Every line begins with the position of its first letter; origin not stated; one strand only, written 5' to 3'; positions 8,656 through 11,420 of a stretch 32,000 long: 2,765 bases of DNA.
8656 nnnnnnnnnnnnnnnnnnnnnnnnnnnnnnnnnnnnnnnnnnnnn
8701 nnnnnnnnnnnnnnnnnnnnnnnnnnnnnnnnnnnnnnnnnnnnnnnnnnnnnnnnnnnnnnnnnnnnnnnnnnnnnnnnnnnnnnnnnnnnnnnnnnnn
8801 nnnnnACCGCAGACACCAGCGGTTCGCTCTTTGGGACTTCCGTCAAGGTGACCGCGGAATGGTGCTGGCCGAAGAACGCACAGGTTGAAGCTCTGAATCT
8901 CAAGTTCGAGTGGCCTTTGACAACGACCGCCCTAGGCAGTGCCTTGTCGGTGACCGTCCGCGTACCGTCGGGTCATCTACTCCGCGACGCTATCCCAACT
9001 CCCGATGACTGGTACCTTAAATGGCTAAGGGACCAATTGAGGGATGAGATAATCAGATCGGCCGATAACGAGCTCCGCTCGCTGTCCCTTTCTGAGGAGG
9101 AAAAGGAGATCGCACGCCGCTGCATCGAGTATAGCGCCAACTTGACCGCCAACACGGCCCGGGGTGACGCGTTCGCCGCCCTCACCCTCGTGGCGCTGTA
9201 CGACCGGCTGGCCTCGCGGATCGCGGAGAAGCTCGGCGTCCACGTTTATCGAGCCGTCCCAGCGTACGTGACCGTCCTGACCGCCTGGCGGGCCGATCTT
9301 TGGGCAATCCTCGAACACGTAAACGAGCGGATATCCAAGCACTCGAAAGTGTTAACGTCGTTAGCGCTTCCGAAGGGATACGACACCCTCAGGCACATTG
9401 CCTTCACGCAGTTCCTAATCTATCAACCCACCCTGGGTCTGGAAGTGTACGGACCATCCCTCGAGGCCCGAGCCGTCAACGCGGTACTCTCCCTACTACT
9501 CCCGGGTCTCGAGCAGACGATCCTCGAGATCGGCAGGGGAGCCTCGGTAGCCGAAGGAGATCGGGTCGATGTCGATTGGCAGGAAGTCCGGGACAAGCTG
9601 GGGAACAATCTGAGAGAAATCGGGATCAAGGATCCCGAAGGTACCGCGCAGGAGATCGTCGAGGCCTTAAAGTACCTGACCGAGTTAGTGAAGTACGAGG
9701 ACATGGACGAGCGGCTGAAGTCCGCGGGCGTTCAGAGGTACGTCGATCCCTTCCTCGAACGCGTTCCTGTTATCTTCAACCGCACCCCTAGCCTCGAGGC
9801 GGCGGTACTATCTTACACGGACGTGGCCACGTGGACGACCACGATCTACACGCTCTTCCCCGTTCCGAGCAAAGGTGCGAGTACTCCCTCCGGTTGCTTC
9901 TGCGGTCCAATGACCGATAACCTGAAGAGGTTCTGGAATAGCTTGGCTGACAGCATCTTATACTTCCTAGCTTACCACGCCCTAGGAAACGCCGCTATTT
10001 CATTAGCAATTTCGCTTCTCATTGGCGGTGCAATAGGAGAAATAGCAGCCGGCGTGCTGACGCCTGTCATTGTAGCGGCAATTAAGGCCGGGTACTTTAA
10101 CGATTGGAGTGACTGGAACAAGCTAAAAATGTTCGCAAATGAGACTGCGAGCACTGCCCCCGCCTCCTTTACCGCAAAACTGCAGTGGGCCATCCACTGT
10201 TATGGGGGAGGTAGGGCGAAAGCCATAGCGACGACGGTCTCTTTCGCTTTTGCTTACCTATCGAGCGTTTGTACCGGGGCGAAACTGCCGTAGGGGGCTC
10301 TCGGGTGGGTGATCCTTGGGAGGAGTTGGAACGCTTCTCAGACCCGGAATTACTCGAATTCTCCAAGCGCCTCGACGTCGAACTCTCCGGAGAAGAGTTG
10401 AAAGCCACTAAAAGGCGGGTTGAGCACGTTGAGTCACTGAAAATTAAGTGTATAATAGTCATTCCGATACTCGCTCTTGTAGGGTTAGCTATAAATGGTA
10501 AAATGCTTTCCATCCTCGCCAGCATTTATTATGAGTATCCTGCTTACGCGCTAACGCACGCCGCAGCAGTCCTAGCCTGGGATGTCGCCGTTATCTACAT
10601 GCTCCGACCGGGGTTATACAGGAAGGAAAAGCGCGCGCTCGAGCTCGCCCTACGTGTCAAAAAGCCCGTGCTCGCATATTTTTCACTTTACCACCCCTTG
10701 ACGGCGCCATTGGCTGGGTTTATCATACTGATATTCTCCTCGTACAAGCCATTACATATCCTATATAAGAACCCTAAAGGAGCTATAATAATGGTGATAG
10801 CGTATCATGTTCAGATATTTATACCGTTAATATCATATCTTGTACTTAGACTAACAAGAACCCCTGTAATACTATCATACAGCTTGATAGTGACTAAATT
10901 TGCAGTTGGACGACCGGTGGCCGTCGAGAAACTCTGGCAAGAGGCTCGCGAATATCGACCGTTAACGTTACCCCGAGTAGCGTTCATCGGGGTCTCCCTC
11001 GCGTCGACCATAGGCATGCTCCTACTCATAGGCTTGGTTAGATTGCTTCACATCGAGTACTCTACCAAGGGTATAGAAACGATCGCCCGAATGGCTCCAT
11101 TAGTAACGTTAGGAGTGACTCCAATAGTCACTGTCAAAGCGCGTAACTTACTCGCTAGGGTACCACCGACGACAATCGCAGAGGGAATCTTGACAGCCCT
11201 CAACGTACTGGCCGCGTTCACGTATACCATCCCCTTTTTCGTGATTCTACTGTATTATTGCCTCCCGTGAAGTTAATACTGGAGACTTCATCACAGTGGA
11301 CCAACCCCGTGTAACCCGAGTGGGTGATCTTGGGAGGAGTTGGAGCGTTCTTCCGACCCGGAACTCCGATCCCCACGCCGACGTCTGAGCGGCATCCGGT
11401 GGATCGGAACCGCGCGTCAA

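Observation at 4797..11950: Compositionally aberrant ~7 kb island of five orphan genes encoding a putative envelope module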

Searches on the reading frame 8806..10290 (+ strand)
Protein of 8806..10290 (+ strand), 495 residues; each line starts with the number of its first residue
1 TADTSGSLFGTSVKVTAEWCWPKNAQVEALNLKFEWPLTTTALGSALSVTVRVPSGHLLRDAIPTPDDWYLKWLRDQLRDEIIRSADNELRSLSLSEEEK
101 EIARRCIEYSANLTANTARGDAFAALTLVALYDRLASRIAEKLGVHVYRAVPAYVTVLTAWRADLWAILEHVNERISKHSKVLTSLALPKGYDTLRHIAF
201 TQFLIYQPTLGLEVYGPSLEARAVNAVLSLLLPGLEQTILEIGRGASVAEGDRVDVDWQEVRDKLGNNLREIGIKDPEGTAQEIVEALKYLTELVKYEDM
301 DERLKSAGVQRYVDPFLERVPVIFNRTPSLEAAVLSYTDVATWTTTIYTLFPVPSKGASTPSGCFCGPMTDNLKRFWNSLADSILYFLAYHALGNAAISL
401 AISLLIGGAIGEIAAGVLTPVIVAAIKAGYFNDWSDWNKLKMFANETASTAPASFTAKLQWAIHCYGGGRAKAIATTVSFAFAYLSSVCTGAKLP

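Call 97: predict_structure(alignment_id=A8)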
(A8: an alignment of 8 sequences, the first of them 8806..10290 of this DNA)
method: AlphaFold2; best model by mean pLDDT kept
length: 495 residues; sequences in the alignment: 8
mean_pLDDT: 44.8   pTM: 0.48
mean pLDDT of the five models: 44.8, 40.6, 40.3, 39.7, 35.2
residues with pLDDT >= 90: 0; 70-90: 45; 50-70: 146; < 50: 304
segments of 3 or more residues with pLDDT < 50: 17-45, 161-209, 241-256, 291-495
pLDDT, mean of each block of 10 residues (from residue 1): 52 51 24 25 48 70 62 70 66 70 64 62 68 72 74 62 45 47 35 32 42 62 56 54 34 47 59 62 60 39 29 31 25 22 26 23 25 32 31 31 31 31 30 36 31 37 42 42 34 25
secondary structure, 60 per line:
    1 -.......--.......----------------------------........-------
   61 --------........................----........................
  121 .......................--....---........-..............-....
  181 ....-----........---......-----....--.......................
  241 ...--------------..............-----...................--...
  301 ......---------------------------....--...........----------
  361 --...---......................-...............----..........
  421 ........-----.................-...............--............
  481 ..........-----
elements in order: E2-8 E11-17 E46-53 H69-92 H97-143 E146-149 E153-160 H162-175 H177-184 H190-197 E201-206 E212-215 H218-243 H258-271 H277-295 H298-306 H334-337 H340-350 H369-390 H392-406 H411-428 H434-450 H452-466 H469-490

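Call 117: search_solved_structures(query=A8, max_evalue=5)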
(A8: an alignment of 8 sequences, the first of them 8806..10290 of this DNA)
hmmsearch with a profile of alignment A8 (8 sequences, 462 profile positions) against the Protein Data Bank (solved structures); distinct sequences matched with E-value up to 5: 24.
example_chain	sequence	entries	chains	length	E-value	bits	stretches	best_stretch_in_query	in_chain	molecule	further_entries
5djn_A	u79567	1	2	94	0.11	14.7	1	207-258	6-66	Kinesin-like protein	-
1mkd_A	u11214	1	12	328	0.61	12.3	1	192-300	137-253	Phosphodiesterase 4D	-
5k32_A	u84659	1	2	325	0.76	12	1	192-299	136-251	cAMP-specific 3',5'-cyclic phosphodiesterase 4D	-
2pw3_A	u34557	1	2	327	0.76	11.9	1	192-299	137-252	cAMP-specific 3',5'-cyclic phosphodiesterase 4D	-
5wh5_A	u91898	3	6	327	0.76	11.9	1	192-299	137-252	cAMP-specific 3',5'-cyclic phosphodiesterase 4D | 3',5'-cyclic-AMP phosphodiesterase 4D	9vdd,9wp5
2qyn_A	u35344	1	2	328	0.76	11.9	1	192-299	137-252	cAMP-specific 3',5'-cyclic phosphodiesterase 4D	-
5k1i_A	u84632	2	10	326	0.76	11.9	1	192-299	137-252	cAMP-specific 3',5'-cyclic phosphodiesterase 4D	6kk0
6kjz_A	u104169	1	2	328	0.77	11.9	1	192-299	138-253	cAMP-specific 3',5'-cyclic phosphodiesterase 4D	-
1tb7_A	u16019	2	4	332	0.77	11.9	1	192-299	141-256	cAMP-specific 3',5'-cyclic phosphodiesterase 4D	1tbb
1zkn_A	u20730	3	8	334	0.79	11.9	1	192-299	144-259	cAMP-specific 3',5'-cyclic phosphodiesterase 4D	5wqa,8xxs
9lro_A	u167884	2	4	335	0.79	11.9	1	192-299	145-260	3',5'-cyclic-AMP phosphodiesterase 4D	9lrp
6f6u_A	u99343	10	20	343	0.8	11.9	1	192-299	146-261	cAMP-specific 3',5'-cyclic phosphodiesterase 4D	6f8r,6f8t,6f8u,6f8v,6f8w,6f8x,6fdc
1xom_A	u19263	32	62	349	0.86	11.8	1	192-299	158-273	cAMP-specific 3',5'-cyclic phosphodiesterase 4D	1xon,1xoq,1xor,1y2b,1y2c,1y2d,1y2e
3sl5_A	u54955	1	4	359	0.9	11.7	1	192-299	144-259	cAMP-specific 3',5'-cyclic phosphodiesterase 4D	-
4w1o_A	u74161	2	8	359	0.9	11.7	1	192-299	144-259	cAMP-specific 3',5'-cyclic phosphodiesterase 4D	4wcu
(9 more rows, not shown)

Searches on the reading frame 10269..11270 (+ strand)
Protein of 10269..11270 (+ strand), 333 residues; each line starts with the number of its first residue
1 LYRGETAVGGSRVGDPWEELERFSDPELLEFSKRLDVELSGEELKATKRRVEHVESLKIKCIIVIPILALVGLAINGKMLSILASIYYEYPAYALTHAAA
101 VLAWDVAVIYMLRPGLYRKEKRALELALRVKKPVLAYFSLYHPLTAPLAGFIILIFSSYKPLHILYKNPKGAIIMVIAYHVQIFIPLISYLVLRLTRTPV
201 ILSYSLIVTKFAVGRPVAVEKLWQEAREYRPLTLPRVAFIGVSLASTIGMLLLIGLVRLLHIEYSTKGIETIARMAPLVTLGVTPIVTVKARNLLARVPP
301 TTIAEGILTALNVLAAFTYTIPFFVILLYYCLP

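Call 3: search_protein_families(library=pfam, proteins=[window:10269-11270:+], max_evalue=1)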
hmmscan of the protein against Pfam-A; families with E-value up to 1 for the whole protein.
window:10269-11270:+ (333 aa): 0 families

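Call 4: search_protein_families(library=ncbifam, proteins=[window:10269-11270:+], max_evalue=1)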
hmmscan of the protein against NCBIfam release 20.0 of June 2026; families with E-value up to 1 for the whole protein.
window:10269-11270:+ (333 aa): 0 families

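Call 11: search_protein_families(library=phrogs, proteins=[window:10269-11270:+], max_evalue=0.1)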
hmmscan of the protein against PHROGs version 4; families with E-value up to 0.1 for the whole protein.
window:10269-11270:+ (333 aa): 0 families

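Call 12: search_protein_families(library=padloc, proteins=[window:10269-11270:+], max_evalue=0.1)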
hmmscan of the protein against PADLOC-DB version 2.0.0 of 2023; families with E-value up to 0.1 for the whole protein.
window:10269-11270:+ (333 aa): 0 families

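Call 34: find_homologous_proteins(query=A2, max_evalue=0.01)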
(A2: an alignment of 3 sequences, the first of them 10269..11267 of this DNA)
Query A2 (3 sequences) (333 aa, profile of the alignment): 5 proteins with E <= 0.01 among 8000 candidates.
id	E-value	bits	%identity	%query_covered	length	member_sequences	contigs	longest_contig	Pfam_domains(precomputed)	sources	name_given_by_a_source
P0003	3.0e-165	567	29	6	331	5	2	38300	-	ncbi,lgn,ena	-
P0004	4.7e-162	557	33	10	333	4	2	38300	-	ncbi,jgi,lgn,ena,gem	-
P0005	2.1e-104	367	100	96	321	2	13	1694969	-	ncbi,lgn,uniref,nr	ncbi:hypothetical protein [Methanopyrus kandleri]|uniref:Uncharacterized protein n=1 Tax=Methanopyru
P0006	5.3e-39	153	53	89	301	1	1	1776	-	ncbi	ncbi:MAG: hypothetical protein ABGW50_05645, partial [Thermococcus sp.]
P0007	1.7e-25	108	59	58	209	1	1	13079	-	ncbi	ncbi:hypothetical protein [Methanopyrus kandleri]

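Call 35: find_encoding_contigs(protein=P0003, flank=10000, max_places=4)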
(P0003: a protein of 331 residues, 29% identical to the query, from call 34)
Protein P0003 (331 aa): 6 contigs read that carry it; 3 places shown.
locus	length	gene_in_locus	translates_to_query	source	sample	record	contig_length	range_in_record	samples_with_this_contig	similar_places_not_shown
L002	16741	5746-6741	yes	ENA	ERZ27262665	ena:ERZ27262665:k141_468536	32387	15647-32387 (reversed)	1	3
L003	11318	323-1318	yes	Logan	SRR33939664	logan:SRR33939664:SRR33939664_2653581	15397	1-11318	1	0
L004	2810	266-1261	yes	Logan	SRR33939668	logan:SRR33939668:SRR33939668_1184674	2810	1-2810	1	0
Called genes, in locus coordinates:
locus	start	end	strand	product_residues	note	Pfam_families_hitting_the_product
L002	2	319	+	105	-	?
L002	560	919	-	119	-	-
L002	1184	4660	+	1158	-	-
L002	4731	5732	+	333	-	-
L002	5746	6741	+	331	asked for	-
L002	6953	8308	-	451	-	PF00586:AIRS, PF02769:AIRS_C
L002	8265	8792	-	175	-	PF13241:NAD_binding_7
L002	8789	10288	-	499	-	-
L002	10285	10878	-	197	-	PF13489:Methyltransf_23 (weak), PF05175:MTS, PF06325:PrmA, PF08241:Methyltransf_11, PF08242:Methyltransf_12 (faint), PF13649:Methyltransf_25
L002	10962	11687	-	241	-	PF00881:Nitroreductase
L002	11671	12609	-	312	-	PF01933:CofD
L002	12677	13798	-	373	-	-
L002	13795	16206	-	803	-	PF07726:AAA_3, PF07728:AAA_5, PF01078:Mg_chelatase, PF17863:AAA_lid_2, PF01882:DUF58, PF05762:VWA_CoxE, PF00092:VWA, PF13519:VWA_2, +8 more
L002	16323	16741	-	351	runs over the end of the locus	-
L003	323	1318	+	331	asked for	-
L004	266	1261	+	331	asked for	-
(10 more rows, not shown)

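Call 36: find_encoding_contigs(protein=P0007, flank=10000, max_places=4)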
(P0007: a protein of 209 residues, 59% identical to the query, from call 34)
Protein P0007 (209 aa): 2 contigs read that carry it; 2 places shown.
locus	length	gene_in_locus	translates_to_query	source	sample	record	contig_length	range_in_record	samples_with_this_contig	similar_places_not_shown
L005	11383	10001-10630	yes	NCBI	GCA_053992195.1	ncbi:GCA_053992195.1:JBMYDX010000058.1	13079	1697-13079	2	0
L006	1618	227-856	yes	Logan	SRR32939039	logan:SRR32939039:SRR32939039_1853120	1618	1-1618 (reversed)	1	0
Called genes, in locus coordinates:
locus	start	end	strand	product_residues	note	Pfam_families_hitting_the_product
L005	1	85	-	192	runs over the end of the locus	PF02525:Flavodoxin_2, PF03358:FMN_red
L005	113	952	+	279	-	PF04414:tRNA_deacylase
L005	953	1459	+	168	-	-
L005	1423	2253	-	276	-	PF25133:TYW2_N_2, PF02475:TRM5-TYW2_MTfase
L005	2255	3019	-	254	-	-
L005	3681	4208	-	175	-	-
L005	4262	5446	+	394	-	PF00764:Arginosuc_synth, PF20979:Arginosuc_syn_C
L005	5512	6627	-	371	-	PF12679:ABC2_membrane_2, PF12698:ABC2_membrane_3, PF01061:ABC2_membrane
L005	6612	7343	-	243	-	PF00005:ABC_tran, PF02463:SMC_N (faint), PF13304:AAA_21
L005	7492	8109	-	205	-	PF07913:DUF1678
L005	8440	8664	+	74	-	PF14018:DUF4234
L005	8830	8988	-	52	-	-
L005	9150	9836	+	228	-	-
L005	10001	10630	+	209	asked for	-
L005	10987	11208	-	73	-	PF07913:DUF1678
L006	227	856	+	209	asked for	-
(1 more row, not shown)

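Call 37: find_encoding_contigs(protein=P0006, flank=5000, max_places=4)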
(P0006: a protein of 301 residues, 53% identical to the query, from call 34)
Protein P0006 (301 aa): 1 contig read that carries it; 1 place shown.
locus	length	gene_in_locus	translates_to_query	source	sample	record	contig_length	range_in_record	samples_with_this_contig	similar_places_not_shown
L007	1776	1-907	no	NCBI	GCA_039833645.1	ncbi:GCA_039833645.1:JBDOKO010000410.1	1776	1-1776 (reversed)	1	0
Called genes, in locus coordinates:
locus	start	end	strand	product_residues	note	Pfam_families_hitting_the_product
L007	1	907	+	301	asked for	?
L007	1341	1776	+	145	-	?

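Call 116: search_solved_structures(query=A9, max_evalue=5)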
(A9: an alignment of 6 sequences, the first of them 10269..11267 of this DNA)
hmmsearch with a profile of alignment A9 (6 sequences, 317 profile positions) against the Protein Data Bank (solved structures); distinct sequences matched with E-value up to 5: 1.
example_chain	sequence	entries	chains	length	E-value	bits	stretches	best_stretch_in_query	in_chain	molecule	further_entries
6iu3_A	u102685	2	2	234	0.53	12.9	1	154-195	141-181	VIT1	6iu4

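Call 121: find_related_loci(query=A9, collection=viral_contigs, flank=8000)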
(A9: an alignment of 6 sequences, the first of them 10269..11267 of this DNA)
Query A9 (333 aa) in viral_contigs; peptide patterns used: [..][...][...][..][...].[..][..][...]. (x = any residue, [..] = any of these).
43 stretches matched a pattern, but none encodes a relative of the query by tblastn (E <= 1e-3).
